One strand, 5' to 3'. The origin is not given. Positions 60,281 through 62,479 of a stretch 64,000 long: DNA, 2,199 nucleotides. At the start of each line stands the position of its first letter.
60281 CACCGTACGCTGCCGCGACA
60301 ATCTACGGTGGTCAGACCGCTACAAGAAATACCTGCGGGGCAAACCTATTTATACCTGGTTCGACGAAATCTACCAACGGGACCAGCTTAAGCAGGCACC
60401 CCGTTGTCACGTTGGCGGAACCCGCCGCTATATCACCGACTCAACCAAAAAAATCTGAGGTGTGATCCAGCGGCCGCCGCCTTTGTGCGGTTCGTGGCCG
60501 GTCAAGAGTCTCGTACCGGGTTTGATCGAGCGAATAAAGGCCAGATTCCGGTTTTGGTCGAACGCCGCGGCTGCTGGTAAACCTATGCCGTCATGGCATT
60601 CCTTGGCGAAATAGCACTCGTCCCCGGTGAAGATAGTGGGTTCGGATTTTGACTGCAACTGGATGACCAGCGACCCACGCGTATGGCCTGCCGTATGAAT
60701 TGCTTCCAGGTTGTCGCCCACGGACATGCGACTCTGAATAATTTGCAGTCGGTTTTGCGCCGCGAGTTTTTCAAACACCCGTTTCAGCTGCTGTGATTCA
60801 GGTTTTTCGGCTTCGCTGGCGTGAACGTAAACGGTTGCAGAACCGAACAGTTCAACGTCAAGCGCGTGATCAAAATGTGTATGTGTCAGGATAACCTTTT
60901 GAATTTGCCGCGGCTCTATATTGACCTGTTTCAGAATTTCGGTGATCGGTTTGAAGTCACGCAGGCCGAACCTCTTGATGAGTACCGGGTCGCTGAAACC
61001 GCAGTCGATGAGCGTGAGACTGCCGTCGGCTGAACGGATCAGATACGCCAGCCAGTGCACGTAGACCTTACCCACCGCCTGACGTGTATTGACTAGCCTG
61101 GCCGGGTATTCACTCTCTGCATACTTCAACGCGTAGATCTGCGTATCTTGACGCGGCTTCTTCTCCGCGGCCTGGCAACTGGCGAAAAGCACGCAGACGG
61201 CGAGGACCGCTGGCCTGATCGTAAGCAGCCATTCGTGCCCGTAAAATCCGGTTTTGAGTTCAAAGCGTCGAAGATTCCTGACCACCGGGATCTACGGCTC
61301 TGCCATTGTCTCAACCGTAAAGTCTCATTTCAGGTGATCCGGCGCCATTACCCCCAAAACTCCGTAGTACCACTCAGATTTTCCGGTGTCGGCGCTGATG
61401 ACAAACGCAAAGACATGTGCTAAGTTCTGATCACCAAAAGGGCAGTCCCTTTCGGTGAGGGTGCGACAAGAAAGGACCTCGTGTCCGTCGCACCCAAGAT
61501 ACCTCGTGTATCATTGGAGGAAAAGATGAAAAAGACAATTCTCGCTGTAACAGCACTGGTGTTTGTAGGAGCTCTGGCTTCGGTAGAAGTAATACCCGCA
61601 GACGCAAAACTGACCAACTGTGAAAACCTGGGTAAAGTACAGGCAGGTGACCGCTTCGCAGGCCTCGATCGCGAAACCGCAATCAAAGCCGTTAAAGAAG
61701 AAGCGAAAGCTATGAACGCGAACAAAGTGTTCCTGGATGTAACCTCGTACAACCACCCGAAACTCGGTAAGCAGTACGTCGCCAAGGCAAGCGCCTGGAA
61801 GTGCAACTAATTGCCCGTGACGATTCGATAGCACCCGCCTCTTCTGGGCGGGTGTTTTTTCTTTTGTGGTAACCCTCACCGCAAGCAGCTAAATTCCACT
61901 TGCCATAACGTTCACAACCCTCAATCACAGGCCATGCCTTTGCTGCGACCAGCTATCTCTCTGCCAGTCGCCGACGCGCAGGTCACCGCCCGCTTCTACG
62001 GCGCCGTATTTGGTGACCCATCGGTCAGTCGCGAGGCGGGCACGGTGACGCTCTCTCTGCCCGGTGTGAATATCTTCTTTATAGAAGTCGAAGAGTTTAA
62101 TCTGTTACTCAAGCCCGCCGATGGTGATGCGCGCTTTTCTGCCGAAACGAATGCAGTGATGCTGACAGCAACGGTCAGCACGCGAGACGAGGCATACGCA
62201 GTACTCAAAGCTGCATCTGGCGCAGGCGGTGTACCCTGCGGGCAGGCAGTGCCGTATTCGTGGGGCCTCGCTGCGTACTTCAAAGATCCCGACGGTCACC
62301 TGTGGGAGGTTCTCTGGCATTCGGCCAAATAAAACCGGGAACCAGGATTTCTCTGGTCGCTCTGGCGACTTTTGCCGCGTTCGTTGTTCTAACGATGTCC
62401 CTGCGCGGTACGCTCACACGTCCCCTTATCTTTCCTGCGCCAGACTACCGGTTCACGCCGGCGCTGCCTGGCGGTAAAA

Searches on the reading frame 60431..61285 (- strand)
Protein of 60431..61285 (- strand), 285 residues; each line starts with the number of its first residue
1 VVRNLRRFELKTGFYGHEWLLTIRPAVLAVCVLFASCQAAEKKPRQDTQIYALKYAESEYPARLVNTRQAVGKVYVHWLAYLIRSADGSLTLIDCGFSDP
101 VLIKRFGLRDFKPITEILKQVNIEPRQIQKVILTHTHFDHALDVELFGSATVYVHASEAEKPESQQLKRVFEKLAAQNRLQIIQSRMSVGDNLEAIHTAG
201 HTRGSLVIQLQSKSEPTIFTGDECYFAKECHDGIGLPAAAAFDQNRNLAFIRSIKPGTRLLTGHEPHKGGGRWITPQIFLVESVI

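Call 13: search_protein_families(library=pfam, proteins=[window:60431-61285:-], max_evalue=0.01)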
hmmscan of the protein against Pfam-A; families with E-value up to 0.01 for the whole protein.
window:60431-61285:- (285 aa): 2 families
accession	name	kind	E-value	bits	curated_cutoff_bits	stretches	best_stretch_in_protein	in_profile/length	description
PF00753.33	Lactamase_B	-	1.2e-16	61.7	22.7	1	80-222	8-149/196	Metallo-beta-lactamase superfamily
PF12706.13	Lactamase_B_2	-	8.9e-06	25.9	27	1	92-228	4-148/200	Beta-lactamase superfamily domain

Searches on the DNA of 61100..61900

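Call 8: search_rna_families(source=window, start=61100, end=61900, threshold=evalue, max_evalue=10)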
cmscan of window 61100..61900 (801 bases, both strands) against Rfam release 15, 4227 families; matches with E-value up to 10: 7.
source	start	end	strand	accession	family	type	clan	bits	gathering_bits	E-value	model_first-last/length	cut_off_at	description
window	61827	61864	+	RF02847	Ref64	Gene; sRNA;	-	19.5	44.3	0.73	1-69/69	no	Enterococcus sRNA 64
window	61763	61865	+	RF01772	rnk_pseudo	Cis-reg; leader;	-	19.2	55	1.3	1-108/108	no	Pseudomonas rnk leader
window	61818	61861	+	RF02278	Betaproteobacteria_toxic_sRNA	Gene; sRNA;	-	18.3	50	0.52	1-64/64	no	Betaproteobacteria toxic small RNA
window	61775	61866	-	RF02632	Hrs10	Gene; sRNA;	-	17.1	108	0.48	1-148/148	no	Hfq-regulated sRNA 10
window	61825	61862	+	RF02837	anti-hemB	Gene; sRNA;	-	16.6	49.5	0.38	1-81/81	no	Burkholderia RNA 7 (anti-hemB)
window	61826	61867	+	RF00489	ctRNA_p42d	Gene; antisense;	-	15.2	50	4.2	1-46/46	no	ctRNA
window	61830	61869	+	RF00519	suhB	Gene; sRNA;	CL00108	13.1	41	8.7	1-77/77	no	Makes More Granules Regulator RNA (mmgR)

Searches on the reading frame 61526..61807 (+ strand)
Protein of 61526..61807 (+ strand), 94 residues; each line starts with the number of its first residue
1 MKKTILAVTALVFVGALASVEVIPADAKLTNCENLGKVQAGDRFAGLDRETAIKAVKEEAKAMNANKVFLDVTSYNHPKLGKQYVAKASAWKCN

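Call 13: search_protein_families(library=pfam, proteins=[window:61526-61807:+], max_evalue=0.01)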
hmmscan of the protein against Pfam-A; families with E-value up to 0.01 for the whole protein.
window:61526-61807:+ (94 aa): 1 family
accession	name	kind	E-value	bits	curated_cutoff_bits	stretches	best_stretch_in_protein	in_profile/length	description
PF13698.11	DUF4156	-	0.0046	17.7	28.9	0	19-74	9-71/90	Domain of unknown function (DUF4156)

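Call 50: search_protein_families(library=ncbifam, proteins=[window:61526-61807:+], max_evalue=0.001)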
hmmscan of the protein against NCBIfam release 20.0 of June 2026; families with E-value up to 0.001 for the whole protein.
window:61526-61807:+ (94 aa): 0 families

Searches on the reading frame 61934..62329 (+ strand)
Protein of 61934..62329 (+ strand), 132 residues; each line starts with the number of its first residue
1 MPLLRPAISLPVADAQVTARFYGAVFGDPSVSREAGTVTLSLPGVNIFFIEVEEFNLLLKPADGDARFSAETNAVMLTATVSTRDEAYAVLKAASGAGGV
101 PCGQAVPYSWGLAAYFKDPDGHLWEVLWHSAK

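Call 13: search_protein_families(library=pfam, proteins=[window:61934-62329:+], max_evalue=0.01)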
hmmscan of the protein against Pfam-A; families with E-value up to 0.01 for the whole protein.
window:61934-62329:+ (132 aa): 2 families
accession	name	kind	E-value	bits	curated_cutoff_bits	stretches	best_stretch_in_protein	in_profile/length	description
PF18029.7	Glyoxalase_6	-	1.2e-06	29.5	23.6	1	9-126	3-105/106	Glyoxalase-like domain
PF00903.31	Glyoxalase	-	2.6e-06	28.3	20.6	1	8-126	5-121/121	Glyoxalase/Bleomycin resistance protein/Dioxygenase superfamily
